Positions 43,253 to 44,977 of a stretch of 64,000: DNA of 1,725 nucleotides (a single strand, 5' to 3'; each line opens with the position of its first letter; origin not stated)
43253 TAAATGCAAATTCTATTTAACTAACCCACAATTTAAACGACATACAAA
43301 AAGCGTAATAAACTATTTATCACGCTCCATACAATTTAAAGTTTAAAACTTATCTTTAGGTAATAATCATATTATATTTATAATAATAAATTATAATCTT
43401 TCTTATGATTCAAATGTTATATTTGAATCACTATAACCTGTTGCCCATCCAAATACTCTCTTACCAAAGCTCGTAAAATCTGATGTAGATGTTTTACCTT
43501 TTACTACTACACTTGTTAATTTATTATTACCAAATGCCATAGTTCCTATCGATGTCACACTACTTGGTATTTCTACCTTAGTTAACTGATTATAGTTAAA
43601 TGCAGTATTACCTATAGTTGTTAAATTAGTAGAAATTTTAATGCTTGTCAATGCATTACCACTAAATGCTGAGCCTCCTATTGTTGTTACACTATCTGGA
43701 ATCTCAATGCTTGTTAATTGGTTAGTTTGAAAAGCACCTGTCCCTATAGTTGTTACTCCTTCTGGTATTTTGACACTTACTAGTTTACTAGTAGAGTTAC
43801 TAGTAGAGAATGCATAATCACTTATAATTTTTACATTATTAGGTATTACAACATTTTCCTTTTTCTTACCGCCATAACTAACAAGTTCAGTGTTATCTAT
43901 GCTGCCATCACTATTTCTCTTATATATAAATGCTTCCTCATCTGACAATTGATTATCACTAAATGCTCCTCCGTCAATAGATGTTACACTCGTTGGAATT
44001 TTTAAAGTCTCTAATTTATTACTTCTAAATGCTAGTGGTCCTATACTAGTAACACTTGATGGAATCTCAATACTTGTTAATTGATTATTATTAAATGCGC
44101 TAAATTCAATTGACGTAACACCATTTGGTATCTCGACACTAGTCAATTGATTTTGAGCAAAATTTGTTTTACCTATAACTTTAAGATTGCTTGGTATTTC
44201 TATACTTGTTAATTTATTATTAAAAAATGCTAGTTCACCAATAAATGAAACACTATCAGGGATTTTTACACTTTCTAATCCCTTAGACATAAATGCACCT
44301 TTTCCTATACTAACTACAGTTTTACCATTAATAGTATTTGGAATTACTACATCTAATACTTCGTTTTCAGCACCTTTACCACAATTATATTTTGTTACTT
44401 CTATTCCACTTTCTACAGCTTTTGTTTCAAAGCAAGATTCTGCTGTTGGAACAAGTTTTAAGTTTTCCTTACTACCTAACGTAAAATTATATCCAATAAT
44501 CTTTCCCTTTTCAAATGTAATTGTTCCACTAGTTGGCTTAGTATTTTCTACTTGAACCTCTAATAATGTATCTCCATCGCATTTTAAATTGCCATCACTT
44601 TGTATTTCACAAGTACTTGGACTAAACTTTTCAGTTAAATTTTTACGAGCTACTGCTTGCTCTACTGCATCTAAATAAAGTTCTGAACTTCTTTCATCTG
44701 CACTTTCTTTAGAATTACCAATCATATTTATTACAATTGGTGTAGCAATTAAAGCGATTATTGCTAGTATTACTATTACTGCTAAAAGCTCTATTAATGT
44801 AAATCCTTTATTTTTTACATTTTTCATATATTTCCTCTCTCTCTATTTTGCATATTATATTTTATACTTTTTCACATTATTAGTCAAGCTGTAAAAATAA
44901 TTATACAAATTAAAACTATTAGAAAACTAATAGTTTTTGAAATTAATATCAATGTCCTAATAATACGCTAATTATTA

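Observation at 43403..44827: Pilin-LRR fusion: class III (type IV pilin) signal peptide fused to a BspA-type leucine-rich-repeat adhesin domain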

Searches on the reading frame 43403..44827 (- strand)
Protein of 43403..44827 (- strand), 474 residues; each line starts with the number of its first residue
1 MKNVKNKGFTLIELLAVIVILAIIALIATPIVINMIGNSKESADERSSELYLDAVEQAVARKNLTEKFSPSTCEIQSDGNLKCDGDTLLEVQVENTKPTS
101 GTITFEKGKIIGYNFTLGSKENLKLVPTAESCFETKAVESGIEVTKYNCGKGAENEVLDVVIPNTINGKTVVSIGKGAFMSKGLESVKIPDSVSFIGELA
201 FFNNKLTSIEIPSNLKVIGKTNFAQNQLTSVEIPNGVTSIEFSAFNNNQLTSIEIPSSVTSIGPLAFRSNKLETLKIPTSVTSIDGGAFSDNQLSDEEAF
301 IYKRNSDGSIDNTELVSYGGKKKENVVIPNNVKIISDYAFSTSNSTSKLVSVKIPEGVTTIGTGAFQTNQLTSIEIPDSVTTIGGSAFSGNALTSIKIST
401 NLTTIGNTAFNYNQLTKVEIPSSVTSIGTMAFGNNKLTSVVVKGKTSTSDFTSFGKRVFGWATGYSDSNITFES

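Call 3: search_protein_families(library=pfam, proteins=[window:43403-44827:-], max_evalue=0.1)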
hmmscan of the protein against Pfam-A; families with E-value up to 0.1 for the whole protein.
window:43403-44827:- (474 aa): 5 families
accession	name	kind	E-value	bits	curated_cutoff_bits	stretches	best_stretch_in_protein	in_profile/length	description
PF13306.12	LRR_5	-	1.7e-60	203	27.7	2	173-293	2-125/127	BspA type Leucine rich repeat region (6 copies)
PF07963.17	N_methyl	-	1.6e-08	34.2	21.2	1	5-28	3-26/27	Prokaryotic N-terminal methylation motif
PF05725.18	FNIP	-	3.2e-08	34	21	1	227-262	4-39/44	FNIP Repeat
PF00207.28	A2M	-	0.0018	18.5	21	0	372-400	18-46/92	Alpha-2-macroglobulin family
PF19903.4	DUF6376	-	0.058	14.1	27.3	0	369-428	48-107/116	Family of unknown function (DUF6376)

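Call 4: search_protein_families(library=ncbifam, proteins=[window:43403-44827:-], max_evalue=0.1)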
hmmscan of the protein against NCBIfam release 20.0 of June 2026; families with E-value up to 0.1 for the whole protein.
window:43403-44827:- (474 aa): 18 families
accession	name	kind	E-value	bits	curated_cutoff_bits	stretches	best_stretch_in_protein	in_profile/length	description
NF047961.1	adhesin_HupY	equivalog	4.5e-40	137.5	1250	3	348-446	187-287/978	leucine-rich repeat adhesin HupY/LrrG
NF045861.1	glide_Gli349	exception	2.3e-23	80.9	1750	4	334-396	2690-2749/3169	gliding machinery surface structure protein Gli349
NF033189.1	internalin_A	exception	1.3e-08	33.6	1600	1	194-446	141-381/799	class 1 internalin InlA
TIGR02532.1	IV_pilin_GFxxxE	domain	2.3e-08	33.6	16.3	1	7-29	2-24/24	prepilin-type N-terminal cleavage/methylation domain-containing protein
NF040999.1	pilin_ComGC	equivalog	6.9e-08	32.6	75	1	7-83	2-74/84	competence type IV pilus major pilin ComGC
TIGR01710.1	typeII_sec_gspG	equivalog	3.3e-06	27.2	88.85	1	7-72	1-62/134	type II secretion system major pseudopilin GspG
NF041775.1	typeIV_PilA_Myxo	equivalog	4.5e-06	26.8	400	1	3-44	7-48/214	type IV pilin protein PilA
NF041013.1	T4P_ComGE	equivalog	8.1e-06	25.9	49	1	5-77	2-71/83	competence type IV pilus minor pilin ComGE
NF040982.1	ComGD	equivalog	1.2e-05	25.7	70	1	6-110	1-109/139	competence type IV pilus minor pilin ComGD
TIGR01708.2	typeII_sec_gspH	equivalog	0.00059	19.9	80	1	7-46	2-39/169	type II secretion system minor pseudopilin GspH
NF041002.1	pilin_ComGF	equivalog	0.00089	19.5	80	1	6-50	1-47/139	competence type IV pilus minor pilin ComGF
TIGR02596.1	TIGR02596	subfamily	0.004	17.3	70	1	9-42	1-34/196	Verru_Chthon cassette protein D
NF007862.0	PRK10574.1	equivalog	0.0063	16.6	138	1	5-34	3-32/145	prepilin peptidase-dependent pilin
NF038304.1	EPS_HpsC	equivalog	0.0085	15.7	200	1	4-37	18-51/318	hormogonium polysaccharide secretion pseudopilin HpsC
TIGR01711.1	gspJ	equivalog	0.02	14.7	64.85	1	7-49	1-42/192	type II secretion system minor pseudopilin GspJ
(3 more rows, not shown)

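Call 8: find_homologous_proteins(query=window:43403-44827:-, max_evalue=0.00001)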
Query window:43403-44827:- (474 aa): 7734 proteins with E <= 0.00001 among 8000 candidates; the best 120 are listed.
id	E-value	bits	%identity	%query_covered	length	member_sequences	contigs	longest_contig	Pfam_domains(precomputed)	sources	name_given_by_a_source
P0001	3.2e-282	954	97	99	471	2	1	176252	PF13306.13,PF07963.18,PF00207.29,PF05725.19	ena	-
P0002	3.8e-267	904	92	99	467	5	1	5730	PF13306.13,PF07963.18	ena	-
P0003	3.8e-177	607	61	99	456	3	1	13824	PF13306.13,PF07963.18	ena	-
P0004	1.5e-173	596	66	99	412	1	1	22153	PF13306.13,PF07963.18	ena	-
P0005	8.6e-173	593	65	99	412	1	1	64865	PF13306.13,PF07963.18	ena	-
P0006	1.0e-172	593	66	99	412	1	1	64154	PF13306.13,PF07963.18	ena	-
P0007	1.5e-171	589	66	99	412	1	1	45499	PF13306.13,PF07963.18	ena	-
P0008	7.8e-170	583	65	99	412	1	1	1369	PF13306.13,PF07963.18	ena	-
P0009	2.5e-168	578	52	99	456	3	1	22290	PF13306.13,PF07963.18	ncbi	-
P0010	1.9e-167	576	51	72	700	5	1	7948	PF13306.13,PF07963.18,PF05725.19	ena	-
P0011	1.3e-163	563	61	99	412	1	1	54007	PF13306.13,PF07963.18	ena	-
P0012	2.6e-162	559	61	99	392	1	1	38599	PF13306.13,PF07963.18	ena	-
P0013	1.2e-161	556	60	99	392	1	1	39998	PF13306.13,PF07963.18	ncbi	-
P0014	8.5e-160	550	46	69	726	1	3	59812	PF13306.13,PF07963.18,PF05725.19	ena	-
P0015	1.8e-159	549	49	71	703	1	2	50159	PF13306.13,PF07963.18,PF05725.19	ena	-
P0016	1.5e-157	543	71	62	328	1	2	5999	PF13306.13,PF07963.18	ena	-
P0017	1.6e-156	540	59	83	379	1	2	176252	PF13306.13,PF07963.18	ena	-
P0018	4.9e-149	515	45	75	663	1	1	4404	PF13306.13,PF07963.18,PF00207.29,PF05725.19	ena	-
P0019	2.5e-144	499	75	61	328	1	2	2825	PF13306.13,PF07963.18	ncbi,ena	-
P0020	2.1e-133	463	63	64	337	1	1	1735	PF13306.13,PF07963.18,PF05725.19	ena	-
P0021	7.5e-132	458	48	74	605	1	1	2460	PF13306.13,PF07963.18,PF05725.19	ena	-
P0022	1.8e-130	454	51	73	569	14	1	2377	PF13306.13,PF07963.18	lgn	-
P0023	7.2e-126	439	66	62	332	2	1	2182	PF13306.13,PF07963.18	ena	-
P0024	8.6e-124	432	47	99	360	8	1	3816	PF13306.13,PF07963.18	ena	-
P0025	4.8e-120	419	33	69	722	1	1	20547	PF13306.13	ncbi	-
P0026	1.0e-119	418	38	91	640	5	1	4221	PF13306.13,PF07963.18,PF05725.19,PF13855.13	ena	-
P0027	1.7e-118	414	48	61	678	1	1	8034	PF13306.13,PF00028.24,PF05725.19,PF07483.17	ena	-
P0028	1.5e-115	405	33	70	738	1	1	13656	PF13306.13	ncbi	-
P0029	1.8e-115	404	49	59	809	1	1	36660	PF13306.13,PF00207.29,PF12389.14,PF05725.19,PF13620.13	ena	-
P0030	1.9e-114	401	43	92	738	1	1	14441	PF13306.13,PF07963.18,PF05725.19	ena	-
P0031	1.4e-113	398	49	61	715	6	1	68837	PF13306.13,PF10660.15,PF00207.29,PF05725.19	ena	-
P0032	2.5e-113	397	41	99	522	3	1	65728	PF13306.13,PF07963.18,PF05725.19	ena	-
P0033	4.4e-111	390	47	71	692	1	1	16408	PF13306.13,PF07963.18,PF05725.19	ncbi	-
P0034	5.6e-108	380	48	64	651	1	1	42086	PF13306.13,PF05725.19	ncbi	-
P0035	6.6e-108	379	31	95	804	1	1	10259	PF13306.13,PF07963.18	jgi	-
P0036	2.5e-107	377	37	61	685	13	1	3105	PF13306.13,PF07963.18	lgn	-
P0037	2.5e-106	374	46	61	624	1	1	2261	PF13306.13,PF07963.18,PF05725.19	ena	-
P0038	1.8e-105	371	42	99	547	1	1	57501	PF13306.13,PF07963.18,PF05725.19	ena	-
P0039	2.8e-104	367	49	65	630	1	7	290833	PF13306.13,PF05725.19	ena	-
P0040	6.2e-104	366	65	51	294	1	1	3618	PF13306.13,PF07963.18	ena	-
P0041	3.0e-103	364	51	66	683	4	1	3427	PF13306.13,PF07963.18,PF05725.19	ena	-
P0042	7.6e-103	363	38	99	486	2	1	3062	PF13306.13,PF07963.18,PF05725.19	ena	-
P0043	2.6e-102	361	36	96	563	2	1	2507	PF13306.13,PF07963.18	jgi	-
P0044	5.0e-101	357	33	92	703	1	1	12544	PF13306.13,PF07963.18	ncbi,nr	ncbi:MAG: leucine-rich repeat domain-containing protein [Bacilli bacterium]|nr:leucine-rich repeat d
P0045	8.0e-101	356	41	71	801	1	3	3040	PF13306.13,PF19903.5,PF07523.19,PF23197.2,PF05725.19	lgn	-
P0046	1.5e-100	355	42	64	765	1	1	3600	PF13306.13,PF12389.14,PF05725.19,PF13620.13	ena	-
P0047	2.6e-99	351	43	60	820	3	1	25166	PF13306.13,PF05593.20,PF00207.29,PF05725.19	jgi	-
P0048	2.6e-99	351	31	97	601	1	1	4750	PF13306.13,PF07963.18,PF05725.19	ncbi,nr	ncbi:MAG: leucine-rich repeat protein [Bacilli bacterium]|nr:leucine-rich repeat protein [Bacilli ba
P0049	1.2e-98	349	50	73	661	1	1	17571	PF13306.13,PF07963.18,PF05725.19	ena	-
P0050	1.8e-98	348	38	66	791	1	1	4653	PF13306.13,PF05725.19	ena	-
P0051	3.0e-98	348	45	82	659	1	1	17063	PF13306.13,PF07963.18,PF05725.19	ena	-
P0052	9.0e-98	346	45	73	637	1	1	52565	PF13306.13,PF07963.18,PF05725.19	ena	-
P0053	1.0e-97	346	51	60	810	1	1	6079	PF13306.13,PF05725.19,PF13620.13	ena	-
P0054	3.0e-97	344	45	82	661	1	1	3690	PF13306.13,PF07963.18,PF05725.19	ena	-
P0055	5.2e-97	344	49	72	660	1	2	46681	PF13306.13,PF07963.18,PF05725.19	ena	-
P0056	9.6e-97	343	49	72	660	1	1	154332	PF13306.13,PF07963.18,PF05725.19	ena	-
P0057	1.9e-96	342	45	73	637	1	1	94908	PF13306.13,PF07963.18,PF05725.19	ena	-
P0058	2.1e-96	342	49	72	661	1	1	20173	PF13306.13,PF05725.19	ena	-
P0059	3.3e-96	341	49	72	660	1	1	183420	PF13306.13,PF07963.18,PF05725.19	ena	-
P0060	1.6e-95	339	41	74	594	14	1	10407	PF13306.13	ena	-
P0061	8.6e-95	336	43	70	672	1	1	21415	PF13306.13,PF07963.18,PF05725.19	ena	-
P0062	6.6e-94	333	39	91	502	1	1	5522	PF13306.13,PF07963.18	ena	-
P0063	4.1e-93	331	37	64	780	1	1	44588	PF13306.13,PF12799.14,PF13855.13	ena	-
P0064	4.7e-93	330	41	91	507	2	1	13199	PF13306.13,PF07963.18,PF05725.19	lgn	-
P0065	8.5e-93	330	45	67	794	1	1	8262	PF09479.17,PF13306.13,PF18998.7,PF05725.19,PF00395.26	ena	-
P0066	1.6e-92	329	42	99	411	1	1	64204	PF13306.13,PF07963.18,PF05725.19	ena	-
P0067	3.2e-92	328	35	71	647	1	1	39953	PF13306.13,PF05725.19,PF13855.13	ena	-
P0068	6.8e-92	327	37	64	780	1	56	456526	PF23622.2,PF13306.13,PF12799.14,PF13855.13,PF23952.2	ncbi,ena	-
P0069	6.8e-92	327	37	64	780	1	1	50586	PF23622.2,PF13306.13,PF12799.14,PF13855.13,PF23952.2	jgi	-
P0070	3.5e-91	324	44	99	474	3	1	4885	PF13306.13,PF07963.18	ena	-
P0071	6.3e-91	323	51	70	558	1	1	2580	PF13306.13,PF07963.18,PF05725.19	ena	-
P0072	6.4e-91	323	52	55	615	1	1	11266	PF13306.13,PF05725.19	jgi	-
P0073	1.0e-90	323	50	47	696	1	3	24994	PF13306.13,PF13715.13,PF05725.19,PF13620.13,PF02368.25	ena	-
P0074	1.0e-90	323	39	52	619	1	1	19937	PF13306.13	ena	-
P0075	1.3e-90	322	50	54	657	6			PF13306.13,PF07963.18,PF05725.19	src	-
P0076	5.3e-90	320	44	63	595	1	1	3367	PF13306.13,PF05725.19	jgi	jgi:hypothetical protein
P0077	4.8e-89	317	45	73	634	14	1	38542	PF13306.13,PF07963.18,PF05725.19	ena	-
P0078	4.9e-89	317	42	56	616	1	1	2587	PF13306.13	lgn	-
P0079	5.7e-89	317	44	72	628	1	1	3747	PF13306.13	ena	-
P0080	5.9e-89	317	45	73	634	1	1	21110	PF13306.13,PF07963.18,PF05725.19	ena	-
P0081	9.5e-89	316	46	73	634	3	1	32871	PF13306.13,PF07963.18,PF05725.19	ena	-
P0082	1.2e-88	316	40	64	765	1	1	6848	PF13306.13,PF00207.29,PF12389.14,PF05725.19,PF13620.13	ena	-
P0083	1.3e-88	316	34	96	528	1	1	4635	PF13306.13,PF07963.18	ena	-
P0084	1.3e-88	316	46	64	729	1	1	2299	PF13306.13,PF05725.19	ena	-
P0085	1.5e-88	316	35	70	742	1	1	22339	PF13306.13,PF13855.13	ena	-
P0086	1.9e-88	315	46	42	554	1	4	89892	PF13306.13,PF05725.19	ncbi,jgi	-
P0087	2.3e-88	315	42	86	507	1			PF13306.13,PF07963.18,PF05725.19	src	-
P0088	2.3e-88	315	35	98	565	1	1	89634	PF13306.13,PF07963.18,PF05725.19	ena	-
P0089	5.3e-88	314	36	64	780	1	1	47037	PF23622.2,PF13306.13,PF12799.14,PF13855.13,PF23952.2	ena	-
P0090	5.5e-88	314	47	73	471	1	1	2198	PF13306.13,PF07963.18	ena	-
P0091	6.1e-88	314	41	93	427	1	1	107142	PF13306.13,PF07963.18,PF05725.19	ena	-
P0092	6.4e-88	314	41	99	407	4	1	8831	PF13306.13,PF07963.18,PF05725.19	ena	-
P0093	6.7e-88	313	39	93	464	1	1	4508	PF13306.13,PF07963.18,PF05725.19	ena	-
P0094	7.6e-88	313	30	93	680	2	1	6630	PF13306.13,PF07963.18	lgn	-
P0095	9.0e-88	313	38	70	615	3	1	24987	PF13306.13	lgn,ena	-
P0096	1.0e-87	313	50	64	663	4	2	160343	PF13306.13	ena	-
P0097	1.5e-87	312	45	64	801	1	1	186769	PF09479.17,PF13306.13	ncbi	ncbi:hypothetical protein LSPCS325_33750 [Lysinibacillus sp. CTST325]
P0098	1.5e-87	312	47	63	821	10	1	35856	PF13306.13,PF05725.19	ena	-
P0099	3.6e-87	311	48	64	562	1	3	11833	PF13306.13,PF02369.23,PF05725.19,PF09134.17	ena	-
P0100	4.7e-87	311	51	47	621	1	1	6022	PF09479.17,PF13306.13,PF07963.18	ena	-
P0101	5.6e-87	310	40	98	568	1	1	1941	PF13306.13,PF07963.18,PF05725.19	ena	-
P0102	7.8e-87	310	35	94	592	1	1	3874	PF13306.13,PF07963.18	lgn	-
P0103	8.0e-87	310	44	82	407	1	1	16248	PF13306.13,PF07963.18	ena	-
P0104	1.2e-86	309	43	99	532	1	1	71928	PF13306.13,PF05725.19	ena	-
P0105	2.0e-86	309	40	47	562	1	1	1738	PF13306.13,PF07963.18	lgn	-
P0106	2.2e-86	308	42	60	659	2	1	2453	PF13306.13,PF07963.18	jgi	jgi:prepilin-type N-terminal cleavage/methylation domain-containing protein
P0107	3.1e-86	308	40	58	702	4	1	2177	PF13306.13,PF13205.13,PF05725.19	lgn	-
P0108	3.8e-86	308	37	64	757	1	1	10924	PF23622.2,PF13306.13,PF12799.14,PF13855.13,PF23952.2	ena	-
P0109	3.8e-86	308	37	64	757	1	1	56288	PF23622.2,PF13306.13,PF12799.14,PF13855.13,PF23952.2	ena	-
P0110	8.0e-86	307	39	52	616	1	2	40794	PF13306.13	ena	-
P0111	9.2e-86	306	41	65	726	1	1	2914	PF13306.13,PF05725.19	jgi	jgi:hypothetical protein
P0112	1.1e-85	306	50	69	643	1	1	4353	PF13306.13,PF05725.19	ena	-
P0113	1.9e-85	305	38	57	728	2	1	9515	PF13306.13,PF26480.1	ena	-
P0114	2.9e-85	305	34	99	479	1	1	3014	PF13306.13,PF07963.18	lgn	-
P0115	4.2e-85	304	42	60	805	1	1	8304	PF13306.13,PF12799.14,PF13855.13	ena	-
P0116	5.9e-85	304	40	99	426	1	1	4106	PF13306.13,PF07963.18,PF05725.19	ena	-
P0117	1.6e-84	302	50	54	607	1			PF13306.13,PF07963.18,PF05725.19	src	-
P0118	1.7e-84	302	34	58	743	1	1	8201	PF13306.13,PF05725.19,PF07483.17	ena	-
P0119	1.7e-84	302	39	92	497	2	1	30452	PF13306.13,PF07963.18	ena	-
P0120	1.9e-84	302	42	91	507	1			PF13306.13,PF07963.18,PF05725.19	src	-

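Call 18: find_encoding_contigs(protein=P0001, flank=10000, max_places=3)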
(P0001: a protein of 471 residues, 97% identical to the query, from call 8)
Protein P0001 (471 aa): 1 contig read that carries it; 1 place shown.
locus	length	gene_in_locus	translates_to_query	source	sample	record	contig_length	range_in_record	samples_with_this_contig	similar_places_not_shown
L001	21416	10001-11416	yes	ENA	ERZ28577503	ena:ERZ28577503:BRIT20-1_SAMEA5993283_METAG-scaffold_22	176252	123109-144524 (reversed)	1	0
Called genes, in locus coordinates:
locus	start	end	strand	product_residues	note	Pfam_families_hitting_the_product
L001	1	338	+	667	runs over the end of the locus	PF22745:Nlig-Ia, PF01653:DNA_ligase_aden, PF03120:OB_DNA_ligase, PF03119:DNA_ligase_ZBD, PF12826:HHH_2, PF14520:HHH_5, PF00533:BRCT, PF12738:PTCB-BRCT (faint)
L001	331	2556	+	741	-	PF02901:PFL-like, PF01228:Gly_radical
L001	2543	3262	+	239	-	PF13353:Fer4_12, PF04055:Radical_SAM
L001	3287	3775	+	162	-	-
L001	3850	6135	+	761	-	PF00122:E1-E2_ATPase, PF00702:Hydrolase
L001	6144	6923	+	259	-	PF02535:Zip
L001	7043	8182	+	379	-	PF07963:N_methyl, PF13306:LRR_5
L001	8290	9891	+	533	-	-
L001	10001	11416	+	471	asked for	PF07963:N_methyl, PF13306:LRR_5, PF05725:FNIP (faint), PF00207:A2M (faint), PF13306:LRR_5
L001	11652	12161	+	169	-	-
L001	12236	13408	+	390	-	PF00817:IMS, PF11798:IMS_HHH (weak), PF21999:IMS_HHH_1 (weak), PF11799:IMS_C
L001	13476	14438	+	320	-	PF01368:DHH, PF02272:DHHA1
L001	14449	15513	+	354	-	PF07963:N_methyl (weak)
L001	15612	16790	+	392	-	PF00162:PGK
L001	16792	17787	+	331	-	PF03706:LPG_synthase_TM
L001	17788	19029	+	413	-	PF13477:Glyco_trans_4_2 (weak), PF13439:Glyco_transf_4, PF13579:Glyco_trans_4_4, PF00534:Glycos_transf_1, PF13692:Glyco_trans_1_4, PF13524:Glyco_trans_1_2 (faint)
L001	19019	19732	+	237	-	PF00121:TIM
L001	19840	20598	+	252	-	PF00072:Response_reg, PF08769:Spo0A_C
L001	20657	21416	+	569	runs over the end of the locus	PF07963:N_methyl (weak), PF13306:LRR_5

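Call 19: find_encoding_contigs(protein=P0009, flank=10000, max_places=3)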
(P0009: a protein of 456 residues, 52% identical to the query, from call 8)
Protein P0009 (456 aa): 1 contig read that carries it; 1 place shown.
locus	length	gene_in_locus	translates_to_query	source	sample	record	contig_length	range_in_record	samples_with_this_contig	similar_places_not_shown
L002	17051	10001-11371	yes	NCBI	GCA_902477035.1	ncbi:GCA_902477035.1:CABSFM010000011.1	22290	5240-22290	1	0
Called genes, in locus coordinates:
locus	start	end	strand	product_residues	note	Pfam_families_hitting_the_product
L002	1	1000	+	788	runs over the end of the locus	PF03717:PBP_dimer, PF03793:PASTA (faint), PF00905:Transpeptidase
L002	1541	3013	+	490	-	-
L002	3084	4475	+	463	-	PF01406:tRNA-synt_1e, PF01921:tRNA-synt_1f (faint), PF09190:DALR_2 (weak)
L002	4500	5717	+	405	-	PF17785:PUA_3, PF10672:Methyltrans_SAM, PF02475:TRM5-TYW2_MTfase, PF03602:Cons_hypoth95, PF05175:MTS, PF06325:PrmA (weak), PF13649:Methyltransf_25 (weak), PF13847:Methyltransf_31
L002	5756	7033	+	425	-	-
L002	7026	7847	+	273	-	PF07934:OGG_N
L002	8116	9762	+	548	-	PF00749:tRNA-synt_1c, PF19269:Anticodon_2 (weak)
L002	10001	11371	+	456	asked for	PF07963:N_methyl, PF13306:LRR_5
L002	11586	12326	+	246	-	-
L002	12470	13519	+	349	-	PF00318:Ribosomal_S2, PF07498:Rho_N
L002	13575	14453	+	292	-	PF25025:EF-Ts_N (weak), PF00889:EF_TS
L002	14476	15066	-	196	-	PF01205:Impact_N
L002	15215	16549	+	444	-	PF08341:TED (weak), PF17802:SpaA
